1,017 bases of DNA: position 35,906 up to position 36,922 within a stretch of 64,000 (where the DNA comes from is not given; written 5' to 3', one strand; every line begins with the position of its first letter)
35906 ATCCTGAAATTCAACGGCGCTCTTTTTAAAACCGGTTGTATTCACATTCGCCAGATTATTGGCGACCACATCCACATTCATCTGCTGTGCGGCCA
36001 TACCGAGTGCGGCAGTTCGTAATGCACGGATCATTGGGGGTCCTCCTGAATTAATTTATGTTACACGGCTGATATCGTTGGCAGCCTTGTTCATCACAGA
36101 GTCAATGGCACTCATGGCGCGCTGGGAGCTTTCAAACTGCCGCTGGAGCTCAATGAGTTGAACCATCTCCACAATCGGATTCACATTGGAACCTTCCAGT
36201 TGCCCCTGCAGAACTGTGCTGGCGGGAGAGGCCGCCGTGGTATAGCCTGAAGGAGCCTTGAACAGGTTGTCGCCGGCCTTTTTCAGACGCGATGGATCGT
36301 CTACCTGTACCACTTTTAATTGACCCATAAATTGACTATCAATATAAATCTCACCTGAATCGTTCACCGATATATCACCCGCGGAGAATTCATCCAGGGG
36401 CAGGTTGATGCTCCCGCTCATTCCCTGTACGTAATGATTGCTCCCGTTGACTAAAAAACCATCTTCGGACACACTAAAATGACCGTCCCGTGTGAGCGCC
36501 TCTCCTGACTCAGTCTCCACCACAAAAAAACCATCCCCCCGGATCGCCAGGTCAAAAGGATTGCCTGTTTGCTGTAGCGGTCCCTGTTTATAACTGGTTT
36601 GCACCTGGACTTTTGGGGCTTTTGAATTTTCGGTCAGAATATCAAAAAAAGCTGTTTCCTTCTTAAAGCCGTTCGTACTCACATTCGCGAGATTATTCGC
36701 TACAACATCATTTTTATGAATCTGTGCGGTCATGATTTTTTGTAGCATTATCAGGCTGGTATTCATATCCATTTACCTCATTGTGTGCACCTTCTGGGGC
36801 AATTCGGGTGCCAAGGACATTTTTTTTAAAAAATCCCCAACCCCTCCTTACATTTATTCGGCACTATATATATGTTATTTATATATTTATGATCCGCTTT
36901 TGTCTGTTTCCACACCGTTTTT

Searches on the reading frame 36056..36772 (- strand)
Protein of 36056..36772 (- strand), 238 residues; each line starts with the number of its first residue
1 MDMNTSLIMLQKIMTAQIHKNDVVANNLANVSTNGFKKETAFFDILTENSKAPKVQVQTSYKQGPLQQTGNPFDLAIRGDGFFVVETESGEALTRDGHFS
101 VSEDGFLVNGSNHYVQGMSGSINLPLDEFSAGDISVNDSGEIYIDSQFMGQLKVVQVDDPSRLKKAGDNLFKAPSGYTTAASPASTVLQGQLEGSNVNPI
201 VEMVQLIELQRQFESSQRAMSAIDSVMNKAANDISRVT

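Call 3: search_protein_families(library=pfam, proteins=[window:36056-36772:-], max_evalue=0.1)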
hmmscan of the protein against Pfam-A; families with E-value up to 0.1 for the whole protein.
window:36056-36772:- (238 aa): 3 families
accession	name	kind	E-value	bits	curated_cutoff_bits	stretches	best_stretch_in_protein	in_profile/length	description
PF06429.18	Flg_bbr_C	-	2.2e-16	59.5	23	1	189-232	2-45/46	Flagellar basal body rod FlgEFG protein C-terminal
PF22692.1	LlgE_F_G_D1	-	4.8e-14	52.7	27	1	76-143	1-63/64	Flagellar hook protein FlgE/F/G D1 domain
PF00460.25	Flg_bb_rod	-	8.9e-05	22.8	20.7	1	15-37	9-31/31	Flagella basal body rod protein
